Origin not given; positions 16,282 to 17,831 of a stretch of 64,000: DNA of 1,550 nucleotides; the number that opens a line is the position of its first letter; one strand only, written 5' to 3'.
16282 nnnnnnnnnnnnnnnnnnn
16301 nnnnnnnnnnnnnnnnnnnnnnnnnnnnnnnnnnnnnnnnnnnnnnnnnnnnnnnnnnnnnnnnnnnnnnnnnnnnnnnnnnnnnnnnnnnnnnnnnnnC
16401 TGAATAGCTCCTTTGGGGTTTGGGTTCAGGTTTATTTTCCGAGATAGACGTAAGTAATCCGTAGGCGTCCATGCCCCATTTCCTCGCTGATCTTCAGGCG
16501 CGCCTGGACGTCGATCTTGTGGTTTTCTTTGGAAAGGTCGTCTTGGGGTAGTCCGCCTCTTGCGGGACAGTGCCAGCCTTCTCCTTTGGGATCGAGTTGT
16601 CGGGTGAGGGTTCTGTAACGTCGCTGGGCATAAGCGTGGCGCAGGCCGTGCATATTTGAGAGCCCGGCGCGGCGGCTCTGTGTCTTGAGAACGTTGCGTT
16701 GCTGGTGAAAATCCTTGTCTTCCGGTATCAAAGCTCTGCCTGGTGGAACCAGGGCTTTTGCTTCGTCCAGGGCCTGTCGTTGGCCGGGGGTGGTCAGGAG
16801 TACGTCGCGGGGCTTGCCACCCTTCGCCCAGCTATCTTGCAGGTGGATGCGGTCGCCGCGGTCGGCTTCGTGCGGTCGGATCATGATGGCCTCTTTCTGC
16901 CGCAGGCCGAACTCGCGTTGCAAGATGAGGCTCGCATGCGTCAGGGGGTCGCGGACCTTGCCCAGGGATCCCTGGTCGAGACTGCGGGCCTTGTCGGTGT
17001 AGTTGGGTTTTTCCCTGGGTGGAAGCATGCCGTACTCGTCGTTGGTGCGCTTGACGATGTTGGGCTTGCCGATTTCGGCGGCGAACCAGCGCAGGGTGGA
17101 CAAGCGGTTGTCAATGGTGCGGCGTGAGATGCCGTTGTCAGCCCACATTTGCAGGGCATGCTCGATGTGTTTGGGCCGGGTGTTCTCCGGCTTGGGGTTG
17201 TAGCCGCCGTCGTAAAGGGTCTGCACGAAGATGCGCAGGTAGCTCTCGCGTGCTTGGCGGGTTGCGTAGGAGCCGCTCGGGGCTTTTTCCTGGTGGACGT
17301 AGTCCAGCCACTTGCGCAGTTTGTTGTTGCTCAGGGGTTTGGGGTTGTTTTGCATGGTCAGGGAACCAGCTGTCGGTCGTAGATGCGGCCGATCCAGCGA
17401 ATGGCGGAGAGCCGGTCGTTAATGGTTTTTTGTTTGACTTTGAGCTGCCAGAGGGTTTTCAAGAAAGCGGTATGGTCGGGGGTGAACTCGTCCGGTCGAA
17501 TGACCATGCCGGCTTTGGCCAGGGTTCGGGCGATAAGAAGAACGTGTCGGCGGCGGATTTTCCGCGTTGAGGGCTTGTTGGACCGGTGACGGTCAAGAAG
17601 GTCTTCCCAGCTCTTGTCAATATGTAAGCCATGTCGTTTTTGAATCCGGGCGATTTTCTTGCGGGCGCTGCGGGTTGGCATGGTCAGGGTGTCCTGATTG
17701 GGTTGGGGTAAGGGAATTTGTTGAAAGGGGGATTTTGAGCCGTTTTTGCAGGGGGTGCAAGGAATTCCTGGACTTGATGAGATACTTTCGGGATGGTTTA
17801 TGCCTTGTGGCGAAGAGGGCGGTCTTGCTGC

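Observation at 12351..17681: Integrase-led operon of ORFan proteins, including two tandem, translationally coupled ~480-aa paralogs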

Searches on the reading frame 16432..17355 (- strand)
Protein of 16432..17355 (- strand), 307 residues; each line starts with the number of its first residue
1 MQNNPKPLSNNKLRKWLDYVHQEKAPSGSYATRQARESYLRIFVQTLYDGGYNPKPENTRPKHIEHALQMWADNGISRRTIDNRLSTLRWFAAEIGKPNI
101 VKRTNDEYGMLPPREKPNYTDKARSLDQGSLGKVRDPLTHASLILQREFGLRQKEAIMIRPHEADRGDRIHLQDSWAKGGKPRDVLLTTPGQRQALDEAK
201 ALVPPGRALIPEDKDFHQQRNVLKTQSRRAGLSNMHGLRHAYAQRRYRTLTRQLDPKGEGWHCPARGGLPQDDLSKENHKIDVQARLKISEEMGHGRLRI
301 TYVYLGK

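Call 3: search_protein_families(library=pfam, proteins=[window:16432-17355:-], max_evalue=0.1)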
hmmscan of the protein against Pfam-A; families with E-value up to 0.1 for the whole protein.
window:16432-17355:- (307 aa): 3 families
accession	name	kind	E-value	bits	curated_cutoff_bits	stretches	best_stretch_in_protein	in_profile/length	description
PF12835.12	Integrase_1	-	7.7e-09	36.1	23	1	135-244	29-148/149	Integrase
PF12834.13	Phage_int_SAM_2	-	1.3e-08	35.7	22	1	24-99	13-89/91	Phage integrase, N-terminal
PF02899.23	Phage_int_SAM_1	-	0.0077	16.9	22.3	1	15-91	3-75/83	Phage integrase, N-terminal SAM-like domain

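Call 8: search_protein_families(library=ncbifam, proteins=[window:16432-17355:-], max_evalue=0.1)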
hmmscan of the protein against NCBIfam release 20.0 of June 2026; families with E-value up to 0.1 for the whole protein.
window:16432-17355:- (307 aa): 2 families
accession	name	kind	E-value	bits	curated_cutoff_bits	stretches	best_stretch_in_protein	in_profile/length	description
TIGR02224.1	recomb_XerC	equivalog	0.00015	21.3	335.15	1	15-103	2-88/295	tyrosine recombinase XerC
TIGR02225.1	recomb_XerD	equivalog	0.0019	17.6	329.6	1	15-93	2-75/290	site-specific tyrosine recombinase XerD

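Call 9: search_protein_families(library=phrogs, proteins=[window:16432-17355:-], max_evalue=0.1)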
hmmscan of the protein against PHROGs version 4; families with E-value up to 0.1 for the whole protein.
window:16432-17355:- (307 aa): 2 families
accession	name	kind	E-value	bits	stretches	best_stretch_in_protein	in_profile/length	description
phrog_1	-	integration and excision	1.5e-06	28.8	1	13-243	170-403/611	integrase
phrog_216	-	integration and excision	0.00024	21.3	1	140-248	77-197/301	integrase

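Call 10: search_protein_families(library=padloc, proteins=[window:16432-17355:-], max_evalue=0.1)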
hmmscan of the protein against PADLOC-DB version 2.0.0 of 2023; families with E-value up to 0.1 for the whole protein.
window:16432-17355:- (307 aa): 0 families

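Call 52: search_dna_similar(query=window:16432-17355:-, collection=plasmids, mode=protein, max_evalue=0.00001, max_rows=15)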
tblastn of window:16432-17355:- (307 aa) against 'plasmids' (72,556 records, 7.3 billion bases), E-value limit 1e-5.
Records with a match: 213; places in all: 225; records where one place covers at least 80% of the query: 149.
Best place of each record, by identity: <60% 213.
By first word of the organism name: Acinetobacter 40; Burkholderia 30; Cupriavidus 21; Paraburkholderia 13; Aeromonas 12; Agrobacterium 6; Francisella 6; Ralstonia 6; Shewanella 5; Caballeronia 4; and 41 more.
By predicted mobility (MOB-suite, as given by PLSDB): non-mobilizable 130; conjugative 55; mobilizable 28.
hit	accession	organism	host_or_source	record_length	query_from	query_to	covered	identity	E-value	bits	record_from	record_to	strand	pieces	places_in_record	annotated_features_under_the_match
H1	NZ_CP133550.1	Pleionea sp. HL-JVS1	cell culture,stomach of juvenile ...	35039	19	307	94%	41.7%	3e-61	217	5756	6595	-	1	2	phage integrase N-terminal domain-containing protein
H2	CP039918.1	Agrobacterium tumefaciens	-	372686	24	307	93%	42.0%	3e-60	214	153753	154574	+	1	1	integrase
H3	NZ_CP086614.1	Shinella zoogloeoides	-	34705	23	307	93%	41.5%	2e-59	211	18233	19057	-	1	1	phage integrase N-terminal domain-containing protein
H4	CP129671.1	Agrobacterium tumefaciens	Metal working fluids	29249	24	307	93%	41.3%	3e-57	205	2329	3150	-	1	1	phage integrase N-terminal domain-containing protein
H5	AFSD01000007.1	Agrobacterium tumefaciens F2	soil near Harbin Institute of Technology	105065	24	307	93%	41.3%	4e-57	205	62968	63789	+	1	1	putative integrase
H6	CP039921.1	Agrobacterium tumefaciens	-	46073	24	307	93%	41.3%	1e-56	203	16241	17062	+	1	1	integrase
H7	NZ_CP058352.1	Peteryoungia desertarenae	Pure culture,Saline Desert Soil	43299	24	307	93%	40.9%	6e-57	204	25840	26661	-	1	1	phage integrase N-terminal domain-containing protein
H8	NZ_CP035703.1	Pseudolysobacter antarcticus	single cell,soil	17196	29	307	91%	41.1%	9e-52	189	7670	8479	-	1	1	phage integrase N-terminal domain-containing protein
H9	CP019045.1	Halioglobus pacificus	Pure cultured ...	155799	28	306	91%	41.1%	9e-57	204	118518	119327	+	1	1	record has no annotation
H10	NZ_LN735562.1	Sinorhizobium fredii HH103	-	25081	28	307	91%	39.9%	8e-53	192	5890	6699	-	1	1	phage integrase N-terminal domain-containing protein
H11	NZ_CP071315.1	Rhizobium sp. X9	cell culture,polluted mud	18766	24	307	93%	39.2%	1e-53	194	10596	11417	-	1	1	phage integrase N-terminal domain-containing protein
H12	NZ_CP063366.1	Xanthobacter dioxanivorans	pure culture,active sludge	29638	23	307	93%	38.9%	1e-41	196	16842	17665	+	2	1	phage integrase N-terminal domain-containing protein | hypothetical protein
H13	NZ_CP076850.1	Agrobacterium pusense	mixed culture,weathered tuff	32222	28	307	91%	39.5%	2e-54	197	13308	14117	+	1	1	phage integrase N-terminal domain-containing protein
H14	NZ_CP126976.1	Gallibacterium anatis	chicken,genomic assembly,intestinal ...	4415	28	307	91%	39.1%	4e-56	202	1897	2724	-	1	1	phage integrase N-terminal domain-containing protein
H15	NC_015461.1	Gallibacterium anatis UMN179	Gallus gallus,lesion of a laying hen ...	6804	28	307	91%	39.1%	2e-55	200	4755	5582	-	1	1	phage integrase N-terminal domain-containing protein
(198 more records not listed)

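Call 53: get_annotated_region(hit=H14, flank=3000)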
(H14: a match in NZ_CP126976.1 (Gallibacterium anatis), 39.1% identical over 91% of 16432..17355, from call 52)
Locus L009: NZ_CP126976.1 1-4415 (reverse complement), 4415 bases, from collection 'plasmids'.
description: Gallibacterium anatis strain BJF12 plasmid unnamed1, complete sequence
organism: Gallibacterium anatis (NCBI taxid 750)
taxonomy: Bacteria; Pseudomonadota; Gammaproteobacteria; Pasteurellales; Pasteurellaceae; Gallibacterium; Gallibacterium anatis
host: -; source: chicken,genomic assembly,intestinal contents of chickens with enteritis using blood plates; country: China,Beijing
typing (MOB-suite, as given by PLSDB): non-mobilizable
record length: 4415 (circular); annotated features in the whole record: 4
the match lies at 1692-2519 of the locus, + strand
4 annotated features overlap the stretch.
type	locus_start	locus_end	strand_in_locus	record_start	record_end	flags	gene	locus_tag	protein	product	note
CDS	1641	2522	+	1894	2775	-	-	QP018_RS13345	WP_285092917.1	phage integrase N-terminal domain-containing protein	-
CDS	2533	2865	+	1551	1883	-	-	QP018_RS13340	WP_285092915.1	hypothetical protein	-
CDS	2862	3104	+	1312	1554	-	-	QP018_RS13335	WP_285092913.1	DUF2442 domain-containing protein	-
CDS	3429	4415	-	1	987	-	-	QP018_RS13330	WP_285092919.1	replication initiation protein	GO:0006270 - DNA replication initiation [Evidence IEA]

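Call 54: get_annotated_region(hit=H8, flank=5000)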
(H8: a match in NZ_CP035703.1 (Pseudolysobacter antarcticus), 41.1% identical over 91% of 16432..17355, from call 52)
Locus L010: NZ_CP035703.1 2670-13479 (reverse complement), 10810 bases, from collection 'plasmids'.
description: Pseudolysobacter antarcticus strain AQ6-296 plasmid unnamed1
organism: Pseudolysobacter antarcticus (NCBI taxid 2511995)
taxonomy: Bacteria; Pseudomonadota; Gammaproteobacteria; Lysobacterales; Lysobacteraceae; Pseudolysobacter; Pseudolysobacter antarcticus
host: -; source: single cell,soil; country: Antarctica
typing (MOB-suite, as given by PLSDB): non-mobilizable
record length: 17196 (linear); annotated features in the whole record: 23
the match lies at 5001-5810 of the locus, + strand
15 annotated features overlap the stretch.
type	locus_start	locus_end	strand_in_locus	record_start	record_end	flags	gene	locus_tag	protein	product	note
CDS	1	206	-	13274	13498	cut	-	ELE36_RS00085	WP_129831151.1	DUF6290 family protein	-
CDS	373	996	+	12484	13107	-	-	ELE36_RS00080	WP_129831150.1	ParA family protein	-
CDS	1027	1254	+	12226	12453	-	-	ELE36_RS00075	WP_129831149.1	hypothetical protein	-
CDS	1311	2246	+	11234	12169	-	-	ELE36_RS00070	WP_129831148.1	replication initiator protein A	-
CDS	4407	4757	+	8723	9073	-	-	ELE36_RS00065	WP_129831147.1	hypothetical protein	-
CDS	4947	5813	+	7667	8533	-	-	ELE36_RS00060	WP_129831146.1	phage integrase N-terminal domain-containing protein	-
CDS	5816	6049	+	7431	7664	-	-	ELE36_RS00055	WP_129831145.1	hypothetical protein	-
CDS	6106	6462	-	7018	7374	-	-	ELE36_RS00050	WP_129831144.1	HU family DNA-binding protein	GO:0030261 - chromosome condensation [Evidence IEA]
CDS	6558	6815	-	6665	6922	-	-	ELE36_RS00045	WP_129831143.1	helix-turn-helix transcriptional regulator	-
CDS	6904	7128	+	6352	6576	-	-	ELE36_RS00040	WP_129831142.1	hypothetical protein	-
CDS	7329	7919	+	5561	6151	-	-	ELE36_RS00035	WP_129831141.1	hypothetical protein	-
CDS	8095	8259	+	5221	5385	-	-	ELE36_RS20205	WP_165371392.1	hypothetical protein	-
CDS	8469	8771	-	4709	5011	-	-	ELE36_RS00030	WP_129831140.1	hypothetical protein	-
CDS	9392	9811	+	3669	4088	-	-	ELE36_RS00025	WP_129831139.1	hypothetical protein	-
CDS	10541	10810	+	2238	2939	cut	-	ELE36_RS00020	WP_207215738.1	hypothetical protein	-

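Call 55: get_annotated_region(hit=H1, flank=5000)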
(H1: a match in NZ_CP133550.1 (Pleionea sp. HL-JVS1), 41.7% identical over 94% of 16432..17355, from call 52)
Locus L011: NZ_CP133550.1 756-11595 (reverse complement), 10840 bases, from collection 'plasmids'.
description: Pleionea sp. HL-JVS1 plasmid unnamed2, complete sequence
organism: Pleionea sp. HL-JVS1 (NCBI taxid 3070815)
taxonomy: Bacteria; Pseudomonadota; Gammaproteobacteria; Oceanospirillales; Pleioneaceae; Pleionea; Pleionea sp. HL-JVS1
host: -; source: cell culture,stomach of juvenile Litopenaeus vannamei; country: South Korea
typing (MOB-suite, as given by PLSDB): non-mobilizable
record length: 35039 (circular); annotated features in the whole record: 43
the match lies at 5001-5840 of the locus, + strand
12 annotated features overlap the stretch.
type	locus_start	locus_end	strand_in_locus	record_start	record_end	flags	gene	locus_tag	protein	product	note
CDS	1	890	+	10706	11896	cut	-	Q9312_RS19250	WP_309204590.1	replication initiation protein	-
CDS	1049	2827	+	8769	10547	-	-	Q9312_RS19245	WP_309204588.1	Eco57I restriction-modification methylase domain-containing protein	GO:0006304 - DNA modification [Evidence IEA]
CDS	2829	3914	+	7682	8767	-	-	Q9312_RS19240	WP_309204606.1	BsuBI/PstI family type II restriction endonuclease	GO:0009307 - DNA restriction-modification system [Evidence IEA]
CDS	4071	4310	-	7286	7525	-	-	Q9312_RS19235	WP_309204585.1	hypothetical protein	-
CDS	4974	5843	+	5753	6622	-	-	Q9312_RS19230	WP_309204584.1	phage integrase N-terminal domain-containing protein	-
CDS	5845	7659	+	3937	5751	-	-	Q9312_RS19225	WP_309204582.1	type IV secretory system conjugative DNA transfer family protein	-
CDS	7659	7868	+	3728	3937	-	-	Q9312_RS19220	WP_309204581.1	hypothetical protein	-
CDS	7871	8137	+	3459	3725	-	-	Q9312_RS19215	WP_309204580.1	hypothetical protein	-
CDS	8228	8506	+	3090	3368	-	-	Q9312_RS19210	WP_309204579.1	hypothetical protein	-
CDS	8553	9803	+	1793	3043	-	-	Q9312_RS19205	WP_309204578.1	MFS transporter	GO:0055085 - transmembrane transport [Evidence IEA]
CDS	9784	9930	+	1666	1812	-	-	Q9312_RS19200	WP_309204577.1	hypothetical protein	-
CDS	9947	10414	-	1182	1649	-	-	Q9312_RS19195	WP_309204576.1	hypothetical protein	-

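Call 96: get_annotated_region(hit=H3, flank=4000)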
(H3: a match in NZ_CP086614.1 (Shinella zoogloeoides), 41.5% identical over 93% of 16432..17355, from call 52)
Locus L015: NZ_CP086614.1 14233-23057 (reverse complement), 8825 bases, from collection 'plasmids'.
description: Shinella zoogloeoides strain ATCC 19623 plasmid unnamed4, complete sequence
organism: Shinella zoogloeoides (NCBI taxid 352475)
taxonomy: Bacteria; Pseudomonadota; Alphaproteobacteria; Hyphomicrobiales; Rhizobiaceae; Shinella; Shinella zoogloeoides
host: -; source: -; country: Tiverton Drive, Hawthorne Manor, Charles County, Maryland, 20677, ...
typing (MOB-suite, as given by PLSDB): non-mobilizable
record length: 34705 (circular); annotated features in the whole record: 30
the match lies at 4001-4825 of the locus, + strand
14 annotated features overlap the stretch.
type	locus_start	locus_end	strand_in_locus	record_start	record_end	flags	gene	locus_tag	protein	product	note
CDS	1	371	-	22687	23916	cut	-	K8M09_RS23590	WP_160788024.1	ATP-binding protein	-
CDS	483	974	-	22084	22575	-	-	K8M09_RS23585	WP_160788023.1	hypothetical protein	-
CDS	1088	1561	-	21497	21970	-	-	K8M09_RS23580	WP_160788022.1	hypothetical protein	-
CDS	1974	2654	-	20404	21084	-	-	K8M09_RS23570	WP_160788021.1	DNA methyltransferase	-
CDS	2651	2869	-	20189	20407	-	-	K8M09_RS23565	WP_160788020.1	hypothetical protein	-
CDS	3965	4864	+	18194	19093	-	-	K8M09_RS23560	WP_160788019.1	phage integrase N-terminal domain-containing protein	-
CDS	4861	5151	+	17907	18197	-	-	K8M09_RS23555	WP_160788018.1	hypothetical protein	-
CDS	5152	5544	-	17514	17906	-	-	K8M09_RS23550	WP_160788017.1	hypothetical protein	-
CDS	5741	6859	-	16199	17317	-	-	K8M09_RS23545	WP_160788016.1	MobA/MobL family protein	-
CDS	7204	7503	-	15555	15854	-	-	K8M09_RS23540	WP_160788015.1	type II toxin-antitoxin system RelE/ParE family toxin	GO:0030541 - plasmid partitioning [Evidence IEA]; GO:0051290 - protein heterotetramerization [Evidence IEA]; GO:0009432 ...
CDS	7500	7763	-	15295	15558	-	-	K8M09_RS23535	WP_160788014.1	type II toxin-antitoxin system ParD family antitoxin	GO:0051983 - regulation of chromosome segregation [Evidence IEA]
CDS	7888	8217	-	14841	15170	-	-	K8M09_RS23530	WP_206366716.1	type II toxin-antitoxin system HicB family antitoxin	-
CDS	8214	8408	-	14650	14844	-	-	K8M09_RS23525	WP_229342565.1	type II toxin-antitoxin system HicA family toxin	-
CDS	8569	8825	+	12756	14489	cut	-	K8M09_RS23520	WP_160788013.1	type IV secretory system conjugative DNA transfer family protein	-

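Call 97: get_annotated_region(hit=H10, flank=4000)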
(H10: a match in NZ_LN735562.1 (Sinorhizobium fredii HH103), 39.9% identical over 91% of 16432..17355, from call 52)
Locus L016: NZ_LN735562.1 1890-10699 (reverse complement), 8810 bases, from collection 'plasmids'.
description: Sinorhizobium fredii HH103 plasmid pSfHH103a2, complete sequence
organism: Sinorhizobium fredii HH103 (NCBI taxid 1117943)
taxonomy: Bacteria; Pseudomonadota; Alphaproteobacteria; Hyphomicrobiales; Rhizobiaceae; Sinorhizobium; Sinorhizobium fredii; Sinorhizobium fredii HH103
host: -; source: -; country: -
typing (MOB-suite, as given by PLSDB): non-mobilizable; replicon rep_cluster_783
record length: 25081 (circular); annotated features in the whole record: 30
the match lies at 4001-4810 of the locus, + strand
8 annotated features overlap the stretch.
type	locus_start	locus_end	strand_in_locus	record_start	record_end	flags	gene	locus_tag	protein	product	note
CDS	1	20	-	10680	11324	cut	-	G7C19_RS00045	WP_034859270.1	recombinase family protein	GO:0006310 - DNA recombination [Evidence IEA]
CDS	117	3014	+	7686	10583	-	-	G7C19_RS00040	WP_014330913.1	Tn3 family transposase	-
CDS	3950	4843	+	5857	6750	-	-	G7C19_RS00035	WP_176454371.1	phage integrase N-terminal domain-containing protein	-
CDS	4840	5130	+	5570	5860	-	-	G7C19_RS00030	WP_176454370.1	hypothetical protein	-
CDS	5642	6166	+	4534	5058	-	-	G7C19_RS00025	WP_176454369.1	hypothetical protein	-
CDS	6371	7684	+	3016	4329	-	-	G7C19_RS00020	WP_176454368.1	TraM recognition domain-containing protein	-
CDS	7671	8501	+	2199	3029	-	-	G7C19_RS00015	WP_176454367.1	replication-relaxation family protein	-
CDS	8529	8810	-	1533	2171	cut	-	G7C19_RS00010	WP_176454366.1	hypothetical protein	-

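Call 98: get_annotated_region(hit=H2, flank=4000)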
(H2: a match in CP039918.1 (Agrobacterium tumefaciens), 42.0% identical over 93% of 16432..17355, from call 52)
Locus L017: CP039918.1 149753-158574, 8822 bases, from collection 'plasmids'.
description: Agrobacterium tumefaciens strain CFBP6626 plasmid pAtCFBP6626a, complete sequence
organism: Agrobacterium tumefaciens (NCBI taxid 358)
taxonomy: Bacteria; Pseudomonadota; Alphaproteobacteria; Hyphomicrobiales; Rhizobiaceae; Agrobacterium; Agrobacterium tumefaciens
host: -; source: -; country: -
typing (MOB-suite, as given by PLSDB): conjugative; relaxase MOBQ,MOBQ; mating-pair formation MPF_T
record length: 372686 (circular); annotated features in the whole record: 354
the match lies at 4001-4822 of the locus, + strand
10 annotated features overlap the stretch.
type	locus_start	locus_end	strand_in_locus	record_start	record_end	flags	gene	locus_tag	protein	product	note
CDS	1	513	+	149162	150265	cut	-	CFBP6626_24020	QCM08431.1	restriction endonuclease, SacI family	-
CDS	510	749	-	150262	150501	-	-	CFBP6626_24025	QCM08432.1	transcription factor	-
CDS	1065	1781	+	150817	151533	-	-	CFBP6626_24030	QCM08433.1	hypothetical protein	-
CDS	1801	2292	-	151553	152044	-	-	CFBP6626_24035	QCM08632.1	hypothetical protein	-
CDS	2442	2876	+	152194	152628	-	-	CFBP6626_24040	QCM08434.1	hypothetical protein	-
CDS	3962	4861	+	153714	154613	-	-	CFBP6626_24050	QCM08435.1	integrase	-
CDS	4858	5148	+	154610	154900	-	-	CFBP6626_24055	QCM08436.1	hypothetical protein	-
CDS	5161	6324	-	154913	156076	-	-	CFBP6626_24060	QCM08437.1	hypothetical protein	-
CDS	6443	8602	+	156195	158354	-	-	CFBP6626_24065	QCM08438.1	hypothetical protein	-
CDS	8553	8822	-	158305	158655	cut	-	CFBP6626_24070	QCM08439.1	SHOCT domain-containing protein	-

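Call 115: search_solved_structures(query=window:16432-17355:-, max_evalue=0.01, show_alignments=1)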
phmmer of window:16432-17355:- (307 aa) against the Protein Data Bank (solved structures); distinct sequences matched with E-value up to 0.01: 0.

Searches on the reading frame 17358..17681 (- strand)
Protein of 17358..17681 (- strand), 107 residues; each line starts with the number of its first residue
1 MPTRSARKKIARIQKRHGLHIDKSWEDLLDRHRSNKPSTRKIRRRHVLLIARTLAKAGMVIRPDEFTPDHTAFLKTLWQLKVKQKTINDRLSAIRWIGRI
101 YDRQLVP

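Call 3: search_protein_families(library=pfam, proteins=[window:17358-17681:-], max_evalue=0.1)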
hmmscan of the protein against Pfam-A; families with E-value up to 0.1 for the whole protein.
window:17358-17681:- (107 aa): 1 family
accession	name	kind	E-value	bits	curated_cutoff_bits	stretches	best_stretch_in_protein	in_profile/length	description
PF02899.23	Phage_int_SAM_1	-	0.024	15.3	22.3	0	39-95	18-73/83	Phage integrase, N-terminal SAM-like domain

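Call 8: search_protein_families(library=ncbifam, proteins=[window:17358-17681:-], max_evalue=0.1)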
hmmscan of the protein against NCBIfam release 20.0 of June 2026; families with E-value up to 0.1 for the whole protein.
window:17358-17681:- (107 aa): 0 families

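Call 9: search_protein_families(library=phrogs, proteins=[window:17358-17681:-], max_evalue=0.1)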
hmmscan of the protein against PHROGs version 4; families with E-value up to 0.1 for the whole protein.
window:17358-17681:- (107 aa): 0 families

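Call 10: search_protein_families(library=padloc, proteins=[window:17358-17681:-], max_evalue=0.1)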
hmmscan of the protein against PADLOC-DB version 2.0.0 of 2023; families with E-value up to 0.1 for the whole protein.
window:17358-17681:- (107 aa): 0 families
